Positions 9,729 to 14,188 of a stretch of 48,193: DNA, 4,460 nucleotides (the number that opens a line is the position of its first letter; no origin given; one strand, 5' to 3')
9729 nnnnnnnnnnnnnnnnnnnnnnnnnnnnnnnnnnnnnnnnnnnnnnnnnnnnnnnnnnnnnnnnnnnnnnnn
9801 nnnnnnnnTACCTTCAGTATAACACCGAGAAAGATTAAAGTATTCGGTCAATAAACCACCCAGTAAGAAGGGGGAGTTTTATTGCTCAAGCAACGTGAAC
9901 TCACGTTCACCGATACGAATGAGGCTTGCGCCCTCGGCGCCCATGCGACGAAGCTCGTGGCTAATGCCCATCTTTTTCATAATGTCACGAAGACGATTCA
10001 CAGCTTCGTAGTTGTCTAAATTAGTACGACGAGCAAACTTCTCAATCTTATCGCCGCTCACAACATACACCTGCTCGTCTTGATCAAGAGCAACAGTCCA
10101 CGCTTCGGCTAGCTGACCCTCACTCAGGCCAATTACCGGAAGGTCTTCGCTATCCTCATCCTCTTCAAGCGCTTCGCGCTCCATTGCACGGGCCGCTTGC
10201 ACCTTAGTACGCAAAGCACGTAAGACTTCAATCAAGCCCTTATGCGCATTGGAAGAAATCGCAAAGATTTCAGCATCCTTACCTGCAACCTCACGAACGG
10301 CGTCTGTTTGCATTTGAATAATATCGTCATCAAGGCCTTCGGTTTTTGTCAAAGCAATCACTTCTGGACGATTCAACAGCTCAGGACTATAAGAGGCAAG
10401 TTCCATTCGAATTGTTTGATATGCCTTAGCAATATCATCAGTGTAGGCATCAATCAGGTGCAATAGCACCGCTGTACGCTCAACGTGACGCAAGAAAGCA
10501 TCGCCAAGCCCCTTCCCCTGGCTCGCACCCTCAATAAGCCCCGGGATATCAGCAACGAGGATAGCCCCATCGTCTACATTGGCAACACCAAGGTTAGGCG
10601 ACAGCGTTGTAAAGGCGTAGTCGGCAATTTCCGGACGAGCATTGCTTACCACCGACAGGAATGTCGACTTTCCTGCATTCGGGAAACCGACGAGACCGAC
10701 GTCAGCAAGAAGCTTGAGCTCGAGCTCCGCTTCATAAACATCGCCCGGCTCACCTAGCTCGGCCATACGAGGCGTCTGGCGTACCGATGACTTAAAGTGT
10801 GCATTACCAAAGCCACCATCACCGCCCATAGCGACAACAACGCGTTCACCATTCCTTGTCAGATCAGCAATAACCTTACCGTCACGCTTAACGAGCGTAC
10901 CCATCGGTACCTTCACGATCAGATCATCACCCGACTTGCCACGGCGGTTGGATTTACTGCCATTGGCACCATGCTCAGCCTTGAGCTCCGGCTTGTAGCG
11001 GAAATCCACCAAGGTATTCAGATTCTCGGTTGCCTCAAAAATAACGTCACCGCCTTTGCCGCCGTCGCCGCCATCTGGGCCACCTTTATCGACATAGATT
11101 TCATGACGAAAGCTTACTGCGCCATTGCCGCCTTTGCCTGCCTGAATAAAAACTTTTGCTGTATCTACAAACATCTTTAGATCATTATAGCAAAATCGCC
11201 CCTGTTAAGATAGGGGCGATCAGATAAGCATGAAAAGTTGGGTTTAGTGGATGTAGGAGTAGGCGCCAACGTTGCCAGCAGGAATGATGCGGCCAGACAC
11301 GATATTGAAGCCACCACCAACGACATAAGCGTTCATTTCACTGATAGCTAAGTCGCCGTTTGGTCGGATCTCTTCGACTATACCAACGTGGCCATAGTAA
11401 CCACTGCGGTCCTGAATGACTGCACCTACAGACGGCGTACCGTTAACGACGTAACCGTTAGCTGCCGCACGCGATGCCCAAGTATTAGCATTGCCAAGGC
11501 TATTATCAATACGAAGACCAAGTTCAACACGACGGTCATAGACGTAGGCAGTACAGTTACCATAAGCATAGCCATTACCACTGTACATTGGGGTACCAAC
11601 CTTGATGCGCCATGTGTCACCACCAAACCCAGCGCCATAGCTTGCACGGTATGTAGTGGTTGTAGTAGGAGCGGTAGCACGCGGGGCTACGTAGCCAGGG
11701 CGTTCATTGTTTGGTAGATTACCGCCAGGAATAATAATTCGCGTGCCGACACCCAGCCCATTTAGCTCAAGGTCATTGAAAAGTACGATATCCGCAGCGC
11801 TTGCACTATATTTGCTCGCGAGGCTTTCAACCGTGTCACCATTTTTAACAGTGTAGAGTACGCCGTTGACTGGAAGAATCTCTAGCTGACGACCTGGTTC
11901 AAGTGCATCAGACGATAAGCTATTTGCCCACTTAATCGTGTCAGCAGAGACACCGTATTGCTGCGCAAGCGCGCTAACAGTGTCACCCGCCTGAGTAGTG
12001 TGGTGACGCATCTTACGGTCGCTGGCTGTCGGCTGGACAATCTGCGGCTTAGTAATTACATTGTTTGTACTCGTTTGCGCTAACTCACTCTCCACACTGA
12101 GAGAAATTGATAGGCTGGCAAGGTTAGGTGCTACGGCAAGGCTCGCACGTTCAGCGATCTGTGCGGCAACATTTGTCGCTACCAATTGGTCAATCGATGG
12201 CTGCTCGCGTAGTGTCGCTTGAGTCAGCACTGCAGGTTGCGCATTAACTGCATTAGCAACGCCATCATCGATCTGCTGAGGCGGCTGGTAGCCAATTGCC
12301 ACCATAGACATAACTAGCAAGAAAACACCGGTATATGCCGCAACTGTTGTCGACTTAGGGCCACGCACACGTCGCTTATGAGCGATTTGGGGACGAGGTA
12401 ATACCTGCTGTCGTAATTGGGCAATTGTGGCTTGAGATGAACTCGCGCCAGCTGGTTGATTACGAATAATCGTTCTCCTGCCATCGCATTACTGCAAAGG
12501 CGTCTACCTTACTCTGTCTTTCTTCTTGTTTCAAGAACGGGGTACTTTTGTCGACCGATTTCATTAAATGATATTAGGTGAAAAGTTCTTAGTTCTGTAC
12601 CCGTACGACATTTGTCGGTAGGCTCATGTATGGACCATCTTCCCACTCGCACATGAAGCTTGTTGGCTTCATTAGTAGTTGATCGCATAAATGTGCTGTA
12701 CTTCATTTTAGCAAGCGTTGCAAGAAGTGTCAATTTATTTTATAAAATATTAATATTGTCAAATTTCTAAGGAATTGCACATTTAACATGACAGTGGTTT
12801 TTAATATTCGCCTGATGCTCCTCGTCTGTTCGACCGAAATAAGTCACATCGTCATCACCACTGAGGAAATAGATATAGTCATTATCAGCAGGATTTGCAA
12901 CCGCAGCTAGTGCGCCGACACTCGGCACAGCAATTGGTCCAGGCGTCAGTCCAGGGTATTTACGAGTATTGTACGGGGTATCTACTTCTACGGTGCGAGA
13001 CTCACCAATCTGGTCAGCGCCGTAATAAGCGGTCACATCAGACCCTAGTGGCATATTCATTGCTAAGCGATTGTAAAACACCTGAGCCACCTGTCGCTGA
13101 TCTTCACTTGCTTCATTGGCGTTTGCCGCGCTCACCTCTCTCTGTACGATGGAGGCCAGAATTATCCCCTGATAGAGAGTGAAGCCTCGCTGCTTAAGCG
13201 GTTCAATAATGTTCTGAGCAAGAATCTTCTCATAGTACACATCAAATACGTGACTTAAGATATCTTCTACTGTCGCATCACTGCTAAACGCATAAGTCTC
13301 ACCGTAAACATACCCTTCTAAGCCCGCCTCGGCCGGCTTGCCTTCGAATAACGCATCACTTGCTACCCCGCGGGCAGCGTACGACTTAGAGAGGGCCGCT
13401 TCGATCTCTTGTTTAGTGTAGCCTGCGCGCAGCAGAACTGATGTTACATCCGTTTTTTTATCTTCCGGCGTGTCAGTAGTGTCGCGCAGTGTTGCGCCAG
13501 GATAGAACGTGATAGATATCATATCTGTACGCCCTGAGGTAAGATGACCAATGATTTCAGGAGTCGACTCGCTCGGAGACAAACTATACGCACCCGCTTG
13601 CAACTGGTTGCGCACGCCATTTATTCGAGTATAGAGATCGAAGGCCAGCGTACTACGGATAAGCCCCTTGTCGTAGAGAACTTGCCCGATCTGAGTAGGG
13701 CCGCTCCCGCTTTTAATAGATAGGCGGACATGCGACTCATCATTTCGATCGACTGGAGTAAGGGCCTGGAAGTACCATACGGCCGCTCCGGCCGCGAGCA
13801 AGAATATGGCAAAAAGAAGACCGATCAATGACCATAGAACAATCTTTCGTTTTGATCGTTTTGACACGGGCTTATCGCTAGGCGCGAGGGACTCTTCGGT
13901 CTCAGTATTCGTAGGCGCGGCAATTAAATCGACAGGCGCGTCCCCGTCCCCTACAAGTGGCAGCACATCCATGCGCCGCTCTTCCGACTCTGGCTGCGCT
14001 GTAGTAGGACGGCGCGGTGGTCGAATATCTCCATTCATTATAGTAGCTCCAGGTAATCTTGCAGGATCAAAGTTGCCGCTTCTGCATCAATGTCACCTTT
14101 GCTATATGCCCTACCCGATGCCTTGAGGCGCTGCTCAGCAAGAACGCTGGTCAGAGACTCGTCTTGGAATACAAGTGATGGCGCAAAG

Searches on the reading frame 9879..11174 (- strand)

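Call 74: search_protein_families(library=pfam, proteins=[window:9879-11174:-], max_evalue=0.00001)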
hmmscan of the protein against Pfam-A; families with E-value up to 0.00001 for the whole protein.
window:9879-11174:- (431 aa): 4 families
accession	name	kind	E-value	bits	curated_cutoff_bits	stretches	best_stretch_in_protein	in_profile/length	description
PF01018.28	GTP1_OBG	-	9.1e-59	198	27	1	3-155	1-155/155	GTP1/OBG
PF01926.29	MMR_HSR1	-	1.4e-23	83.6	21.9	1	158-277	1-113/113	50S ribosome-binding GTPase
PF09269.16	DUF1967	-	3.2e-18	66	27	1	364-426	6-68/70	Domain of unknown function (DUF1967)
PF02421.24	FeoB_N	-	3.7e-08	33.5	27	1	159-318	3-153/156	Ferrous iron transport protein B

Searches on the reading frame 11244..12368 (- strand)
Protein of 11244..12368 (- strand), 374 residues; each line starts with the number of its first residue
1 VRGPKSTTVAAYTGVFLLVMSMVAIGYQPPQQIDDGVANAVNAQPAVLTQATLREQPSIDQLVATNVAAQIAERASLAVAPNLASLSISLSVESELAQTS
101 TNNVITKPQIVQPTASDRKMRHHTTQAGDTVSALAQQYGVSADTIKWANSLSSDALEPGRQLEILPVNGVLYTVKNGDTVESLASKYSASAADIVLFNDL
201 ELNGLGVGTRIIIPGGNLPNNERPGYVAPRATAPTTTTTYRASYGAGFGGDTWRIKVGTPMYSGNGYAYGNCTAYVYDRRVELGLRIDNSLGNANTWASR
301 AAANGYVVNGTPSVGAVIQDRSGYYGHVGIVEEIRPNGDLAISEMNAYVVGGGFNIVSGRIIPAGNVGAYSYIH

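Call 74: search_protein_families(library=pfam, proteins=[window:11244-12368:-], max_evalue=0.00001)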
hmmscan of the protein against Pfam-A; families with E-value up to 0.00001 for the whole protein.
window:11244-12368:- (374 aa): 3 families
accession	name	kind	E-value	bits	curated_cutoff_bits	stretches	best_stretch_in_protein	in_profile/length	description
PF01476.26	LysM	-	1.3e-20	73.5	20.9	2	123-164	1-42/43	LysM domain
PF05257.22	CHAP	-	1.3e-19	70.9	26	1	263-346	2-81/81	CHAP domain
PF23473.1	LysM3_LYK4_5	-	1.5e-08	35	29.3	0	126-155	8-37/48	LYK4/5 LysM3 domain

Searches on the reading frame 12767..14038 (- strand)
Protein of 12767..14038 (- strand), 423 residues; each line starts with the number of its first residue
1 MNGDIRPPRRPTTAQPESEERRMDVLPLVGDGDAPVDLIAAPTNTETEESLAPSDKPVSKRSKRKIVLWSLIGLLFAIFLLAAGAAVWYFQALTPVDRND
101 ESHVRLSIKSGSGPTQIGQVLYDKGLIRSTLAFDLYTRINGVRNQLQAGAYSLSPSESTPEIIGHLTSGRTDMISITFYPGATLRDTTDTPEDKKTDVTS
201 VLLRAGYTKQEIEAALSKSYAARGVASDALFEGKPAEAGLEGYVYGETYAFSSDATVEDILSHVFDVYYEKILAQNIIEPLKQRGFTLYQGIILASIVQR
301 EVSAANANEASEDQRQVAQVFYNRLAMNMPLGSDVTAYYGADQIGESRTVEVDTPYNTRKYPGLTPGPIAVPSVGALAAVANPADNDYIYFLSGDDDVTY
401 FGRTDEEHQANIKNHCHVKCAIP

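Call 74: search_protein_families(library=pfam, proteins=[window:12767-14038:-], max_evalue=0.00001)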
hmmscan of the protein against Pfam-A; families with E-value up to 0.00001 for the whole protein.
window:12767-14038:- (423 aa): 1 family
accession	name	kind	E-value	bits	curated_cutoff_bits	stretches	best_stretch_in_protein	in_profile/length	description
PF02618.21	YceG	-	5.2e-65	220.1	32.4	1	107-413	2-274/275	YceG-like family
